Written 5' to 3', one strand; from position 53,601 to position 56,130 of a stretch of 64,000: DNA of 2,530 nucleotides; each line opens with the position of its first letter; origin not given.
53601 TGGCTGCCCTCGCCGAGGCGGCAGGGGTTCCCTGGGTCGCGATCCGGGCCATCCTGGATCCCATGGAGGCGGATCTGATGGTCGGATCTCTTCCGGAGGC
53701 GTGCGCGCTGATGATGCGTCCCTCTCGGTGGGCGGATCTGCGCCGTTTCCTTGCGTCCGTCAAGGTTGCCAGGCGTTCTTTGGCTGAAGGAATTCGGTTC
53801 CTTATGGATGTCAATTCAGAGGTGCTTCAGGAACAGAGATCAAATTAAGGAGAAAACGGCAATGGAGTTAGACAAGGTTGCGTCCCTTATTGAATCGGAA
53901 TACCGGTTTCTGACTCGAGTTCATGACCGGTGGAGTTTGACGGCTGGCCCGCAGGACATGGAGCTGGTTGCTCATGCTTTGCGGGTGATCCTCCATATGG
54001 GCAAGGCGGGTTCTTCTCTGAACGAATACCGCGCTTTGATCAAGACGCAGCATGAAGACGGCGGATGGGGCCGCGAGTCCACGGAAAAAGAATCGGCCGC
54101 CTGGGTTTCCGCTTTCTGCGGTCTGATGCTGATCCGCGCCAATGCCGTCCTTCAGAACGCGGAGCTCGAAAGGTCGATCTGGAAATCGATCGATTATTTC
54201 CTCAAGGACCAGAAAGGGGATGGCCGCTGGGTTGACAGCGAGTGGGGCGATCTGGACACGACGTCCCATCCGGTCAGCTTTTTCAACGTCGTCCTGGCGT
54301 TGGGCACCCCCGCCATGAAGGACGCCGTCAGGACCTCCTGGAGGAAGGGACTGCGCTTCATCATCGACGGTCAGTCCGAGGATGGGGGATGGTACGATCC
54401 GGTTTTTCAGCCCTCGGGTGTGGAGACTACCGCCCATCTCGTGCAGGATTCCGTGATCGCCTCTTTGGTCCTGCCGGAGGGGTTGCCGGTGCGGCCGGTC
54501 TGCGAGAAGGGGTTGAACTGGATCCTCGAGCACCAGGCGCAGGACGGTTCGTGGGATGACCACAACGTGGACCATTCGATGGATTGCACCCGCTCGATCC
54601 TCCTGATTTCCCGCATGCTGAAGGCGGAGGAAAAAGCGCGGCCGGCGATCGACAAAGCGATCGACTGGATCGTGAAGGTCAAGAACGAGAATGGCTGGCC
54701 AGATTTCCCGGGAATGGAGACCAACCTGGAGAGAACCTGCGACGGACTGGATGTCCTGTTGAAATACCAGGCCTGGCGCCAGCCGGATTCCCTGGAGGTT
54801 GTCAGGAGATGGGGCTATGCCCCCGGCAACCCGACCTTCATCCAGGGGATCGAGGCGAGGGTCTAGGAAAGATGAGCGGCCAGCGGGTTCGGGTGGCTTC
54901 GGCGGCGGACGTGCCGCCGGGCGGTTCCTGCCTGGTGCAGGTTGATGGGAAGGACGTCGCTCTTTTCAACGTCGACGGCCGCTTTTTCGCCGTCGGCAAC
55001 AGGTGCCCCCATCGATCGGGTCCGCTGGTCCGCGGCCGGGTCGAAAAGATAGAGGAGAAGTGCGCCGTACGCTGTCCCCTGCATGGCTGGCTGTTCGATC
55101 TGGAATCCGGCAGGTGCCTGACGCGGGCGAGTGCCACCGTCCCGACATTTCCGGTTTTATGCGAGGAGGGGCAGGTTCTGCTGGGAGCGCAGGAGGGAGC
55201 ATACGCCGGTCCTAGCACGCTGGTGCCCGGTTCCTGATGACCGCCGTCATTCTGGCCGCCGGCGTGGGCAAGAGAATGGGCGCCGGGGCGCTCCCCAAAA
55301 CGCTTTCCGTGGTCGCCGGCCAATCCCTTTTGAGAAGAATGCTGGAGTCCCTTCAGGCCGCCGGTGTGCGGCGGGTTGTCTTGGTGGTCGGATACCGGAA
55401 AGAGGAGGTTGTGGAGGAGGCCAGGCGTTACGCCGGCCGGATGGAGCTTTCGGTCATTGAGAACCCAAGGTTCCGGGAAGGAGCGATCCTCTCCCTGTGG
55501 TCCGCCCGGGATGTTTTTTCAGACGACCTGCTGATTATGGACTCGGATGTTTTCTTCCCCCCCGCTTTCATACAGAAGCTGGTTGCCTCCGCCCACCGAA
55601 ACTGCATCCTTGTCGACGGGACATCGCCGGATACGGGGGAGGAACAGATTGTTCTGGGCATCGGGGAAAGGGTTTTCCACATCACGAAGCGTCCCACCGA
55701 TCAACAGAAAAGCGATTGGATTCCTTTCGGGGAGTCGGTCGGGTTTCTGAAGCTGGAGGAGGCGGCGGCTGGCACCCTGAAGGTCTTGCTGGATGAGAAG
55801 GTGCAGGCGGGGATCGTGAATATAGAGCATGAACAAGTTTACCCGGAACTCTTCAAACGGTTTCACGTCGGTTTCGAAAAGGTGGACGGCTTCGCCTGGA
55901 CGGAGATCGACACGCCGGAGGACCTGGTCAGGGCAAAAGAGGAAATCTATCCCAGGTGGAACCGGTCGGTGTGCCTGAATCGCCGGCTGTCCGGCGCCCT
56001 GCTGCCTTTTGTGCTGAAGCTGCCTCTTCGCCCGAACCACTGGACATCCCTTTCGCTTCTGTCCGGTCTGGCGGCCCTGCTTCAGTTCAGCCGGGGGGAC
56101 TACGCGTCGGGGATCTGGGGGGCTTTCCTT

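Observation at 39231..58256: One translationally coupled operon interleaves hopanoid biosynthesis with a complete 2-aminoethylphosphonate pathway and CDP-alcohol transferases: candidate phosphonate-decorated hopanoid (or co-made phosphonolipid)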

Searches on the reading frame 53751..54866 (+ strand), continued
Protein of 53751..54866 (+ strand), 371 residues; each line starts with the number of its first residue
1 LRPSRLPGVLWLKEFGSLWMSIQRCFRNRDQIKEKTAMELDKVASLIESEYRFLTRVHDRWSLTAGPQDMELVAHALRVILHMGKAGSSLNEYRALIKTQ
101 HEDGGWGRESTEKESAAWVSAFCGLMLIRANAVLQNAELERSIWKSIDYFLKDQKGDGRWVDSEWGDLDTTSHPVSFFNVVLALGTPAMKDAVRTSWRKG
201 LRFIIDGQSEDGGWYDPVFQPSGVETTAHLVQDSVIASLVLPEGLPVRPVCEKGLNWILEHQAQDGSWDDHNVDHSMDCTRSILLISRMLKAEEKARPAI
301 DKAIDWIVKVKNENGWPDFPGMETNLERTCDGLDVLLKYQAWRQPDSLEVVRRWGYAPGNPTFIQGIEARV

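Call 72: fold_search(model_id=the predicted structure, library=pdb)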
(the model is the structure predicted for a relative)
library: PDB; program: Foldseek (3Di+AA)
matches with E <= 10: 923; with E <= 0.001: 84
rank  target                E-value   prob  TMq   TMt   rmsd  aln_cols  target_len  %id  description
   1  8zg0                  1.3e-06  1.00  0.61  0.44   4.1       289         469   15  Drimenyl diphosphate synthase SsDMS_F248A&D303E from Streptomyces showdoensis (Apo) (released 2025-05-21)
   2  8zg5                  1.8e-06  1.00  0.59  0.43   7.0       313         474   16  Drimenyl diphosphate synthase SsDMS_Y505I&D303A from Streptomyces showdoensis (Apo) (released 2025-05-21)
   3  6j7f_B                2.2e-06  1.00  0.57  0.58   7.0       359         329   18  Complex of GGTaseIII, farnesyl-Ykt6 (C-terminal methylated), and GGPP (released 2020-01-22)
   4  7xqz                  2.8e-06  1.00  0.59  0.42   4.9       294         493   17  Drimenyl diphosphate synthase D303A from Streptomyces showdoensis in complex with 2-fluorofarnesyl diphosphate (2F-FPP)  (released 2023-03-15)
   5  8zgw                  3.4e-06  1.00  0.60  0.43   4.7       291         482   17  Drimenyl diphosphate synthase SsDMS_F248Y&D303E from Streptomyces showdoensis in complex with farnesyl diphosphate (FPP) (released 2025-05-21)
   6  7xq4                  3.6e-06  1.00  0.60  0.42   4.7       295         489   17  Drimenyl diphosphate synthase from Streptomyces showdoensis (apo) (released 2023-03-15)
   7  7xr7                  3.7e-06  1.00  0.59  0.42   4.8       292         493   17  Drimenyl diphosphate synthase D303E from Streptomyces showdoensis in complex with farnesyl diphosphate (FPP) and Mg2+ (released 2023-03-15)
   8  8zg1                  3.9e-06  1.00  0.60  0.44   4.8       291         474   17  Drimenyl diphosphate synthase SsDMS_F248Y&D303E from Streptomyces showdoensis (Apo) (released 2025-05-21)
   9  7xru                  3.9e-06  1.00  0.59  0.42   4.8       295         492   17  Drimenyl diphosphate synthase D303E from Streptomyces showdoensis in complex with 2-fluorofarnesyl diphosphate (2F-FPP)  (released 2023-03-15)
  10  8pak_A                4.1e-06  1.00  0.61  0.59   7.6       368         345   15  Crystal Structure of a Squalene-Hopene Cyclase from Cystobacter fuscus (released 2024-06-26)
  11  8zgv                  5.1e-06  1.00  0.60  0.44   4.8       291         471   17  Drimenyl diphosphate synthase SsDMS_F248A&D303E from Streptomyces showdoensis in complex with farnesyl diphosphate (FPP) (released 2025-05-21)
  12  1ltx_B                6.0e-06  1.00  0.60  0.62   6.0       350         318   17  Structure of Rab Escort Protein-1 in complex with Rab geranylgeranyl transferase and isoprenoid (released 2003-05-21)
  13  3sqc_A                1.0e-05  1.00  0.56  0.32   5.6       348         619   14  SQUALENE-HOPENE CYCLASE (released 1999-05-18)
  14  8pak_B                1.1e-05  1.00  0.51  0.49   8.5       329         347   18  Crystal Structure of a Squalene-Hopene Cyclase from Cystobacter fuscus (released 2024-06-26)
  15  1sqc                  1.1e-05  1.00  0.55  0.32   5.8       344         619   14  SQUALENE-HOPENE-CYCLASE FROM ALICYCLOBACILLUS ACIDOCALDARIUS (released 1997-12-17)
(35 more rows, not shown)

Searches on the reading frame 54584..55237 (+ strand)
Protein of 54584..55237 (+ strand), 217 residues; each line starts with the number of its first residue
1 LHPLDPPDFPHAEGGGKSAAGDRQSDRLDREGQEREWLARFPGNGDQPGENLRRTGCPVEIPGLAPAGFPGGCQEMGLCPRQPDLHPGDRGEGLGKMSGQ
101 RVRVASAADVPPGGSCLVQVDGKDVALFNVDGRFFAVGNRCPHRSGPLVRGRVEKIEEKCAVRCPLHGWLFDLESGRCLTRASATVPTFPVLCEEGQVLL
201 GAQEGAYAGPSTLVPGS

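Call 4: search_protein_families(library=ncbifam, proteins=[window:54584-55237:+], max_evalue=0.00001)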
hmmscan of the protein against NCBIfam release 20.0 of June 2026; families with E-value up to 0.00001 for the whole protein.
window:54584-55237:+ (217 aa): 6 families
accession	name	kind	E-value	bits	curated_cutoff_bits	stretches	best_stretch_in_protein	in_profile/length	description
TIGR02378.1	nirD_assim_sml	equivalog_domain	1.4e-21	76.6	74.65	1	102-200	3-103/105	nitrite reductase small subunit NirD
NF007422.0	PRK09965.1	equivalog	1.1e-17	64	113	1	101-203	3-101/106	bifunctional 3-phenylpropionate/cinnamic acid dioxygenase ferredoxin subunit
NF042948.2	3PPDioc_HcaC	equivalog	7.4e-17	61.6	150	1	101-200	3-100/105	3-phenylpropionate/cinnamic acid dioxygenase ferredoxin subunit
NF041683.1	ant_diox_AndAb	equivalog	6.2e-12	45.6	150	1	103-199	4-97/100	anthranilate 1,2-dioxygenase ferredoxin subunit AndAb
NF052579.1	BetMthstMoxSdmAMthl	equivalog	3.8e-07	29.4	600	1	112-179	29-92/351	4beta-methylsterol monooxygenase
NF007066.0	PRK09511.1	equivalog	2.2e-06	27.9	135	1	104-200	7-106/108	nitrite reductase small subunit NirD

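Call 6: search_protein_families(library=pfam, proteins=[window:54584-55237:+], max_evalue=0.001)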
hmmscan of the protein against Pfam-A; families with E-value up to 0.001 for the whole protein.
window:54584-55237:+ (217 aa): 3 families
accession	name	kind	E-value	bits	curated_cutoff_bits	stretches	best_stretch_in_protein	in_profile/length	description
PF13806.12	Rieske_2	-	6.5e-20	71.4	27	1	102-199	3-102/104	Rieske-like [2Fe-2S] domain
PF00355.32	Rieske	-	1.3e-18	67.1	20.3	1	101-190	2-88/88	Rieske [2Fe-2S] domain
PF22543.2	Rieske_4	-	2.4e-08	34.7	28.4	1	117-181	16-80/119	Soluble Rieske-type ferredoxin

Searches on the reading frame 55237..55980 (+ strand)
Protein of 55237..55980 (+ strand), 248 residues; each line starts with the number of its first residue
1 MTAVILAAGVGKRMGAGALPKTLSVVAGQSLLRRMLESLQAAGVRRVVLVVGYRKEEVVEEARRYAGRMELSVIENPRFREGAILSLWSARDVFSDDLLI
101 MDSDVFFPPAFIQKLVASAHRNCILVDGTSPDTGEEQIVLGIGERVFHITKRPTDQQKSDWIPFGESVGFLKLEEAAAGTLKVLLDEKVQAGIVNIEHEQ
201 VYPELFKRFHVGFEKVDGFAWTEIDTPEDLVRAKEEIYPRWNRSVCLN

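Call 63: search_solved_structures(query=window:55237-55980:+, max_evalue=0.00001, show_alignments=2)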
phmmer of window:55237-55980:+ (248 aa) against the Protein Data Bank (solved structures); distinct sequences matched with E-value up to 0.00001: 7.
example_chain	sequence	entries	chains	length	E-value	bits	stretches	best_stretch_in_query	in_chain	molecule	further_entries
6pd1_A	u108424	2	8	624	3.4e-15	59.3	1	3-240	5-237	Nucleotidyl transferase/aminotransferase, class V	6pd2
4jd0_A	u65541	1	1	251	3.1e-07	33.3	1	3-122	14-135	Nucleotidyl transferase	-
2xme_A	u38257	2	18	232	1.3e-06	31.2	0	1-234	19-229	CTP-INOSITOL-1-PHOSPHATE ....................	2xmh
6jq8_A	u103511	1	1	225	3.5e-06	29.8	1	3-108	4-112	Putative 6-deoxy-D-mannoheptose pathway protein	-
5xhw_A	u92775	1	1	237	5e-06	29.3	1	3-108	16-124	Putative 6-deoxy-D-mannoheptose pathway protein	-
1jyk_A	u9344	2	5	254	7.9e-06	28.7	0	2-147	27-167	CTP:phosphocholine Cytidylyltransferase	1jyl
4mnd_A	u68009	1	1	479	9.1e-06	28.5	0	1-235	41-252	CTP L-myo-inositol-1-phosphate cytidylyltransferase/CDP-L-myo-inositol myo-inositolphospho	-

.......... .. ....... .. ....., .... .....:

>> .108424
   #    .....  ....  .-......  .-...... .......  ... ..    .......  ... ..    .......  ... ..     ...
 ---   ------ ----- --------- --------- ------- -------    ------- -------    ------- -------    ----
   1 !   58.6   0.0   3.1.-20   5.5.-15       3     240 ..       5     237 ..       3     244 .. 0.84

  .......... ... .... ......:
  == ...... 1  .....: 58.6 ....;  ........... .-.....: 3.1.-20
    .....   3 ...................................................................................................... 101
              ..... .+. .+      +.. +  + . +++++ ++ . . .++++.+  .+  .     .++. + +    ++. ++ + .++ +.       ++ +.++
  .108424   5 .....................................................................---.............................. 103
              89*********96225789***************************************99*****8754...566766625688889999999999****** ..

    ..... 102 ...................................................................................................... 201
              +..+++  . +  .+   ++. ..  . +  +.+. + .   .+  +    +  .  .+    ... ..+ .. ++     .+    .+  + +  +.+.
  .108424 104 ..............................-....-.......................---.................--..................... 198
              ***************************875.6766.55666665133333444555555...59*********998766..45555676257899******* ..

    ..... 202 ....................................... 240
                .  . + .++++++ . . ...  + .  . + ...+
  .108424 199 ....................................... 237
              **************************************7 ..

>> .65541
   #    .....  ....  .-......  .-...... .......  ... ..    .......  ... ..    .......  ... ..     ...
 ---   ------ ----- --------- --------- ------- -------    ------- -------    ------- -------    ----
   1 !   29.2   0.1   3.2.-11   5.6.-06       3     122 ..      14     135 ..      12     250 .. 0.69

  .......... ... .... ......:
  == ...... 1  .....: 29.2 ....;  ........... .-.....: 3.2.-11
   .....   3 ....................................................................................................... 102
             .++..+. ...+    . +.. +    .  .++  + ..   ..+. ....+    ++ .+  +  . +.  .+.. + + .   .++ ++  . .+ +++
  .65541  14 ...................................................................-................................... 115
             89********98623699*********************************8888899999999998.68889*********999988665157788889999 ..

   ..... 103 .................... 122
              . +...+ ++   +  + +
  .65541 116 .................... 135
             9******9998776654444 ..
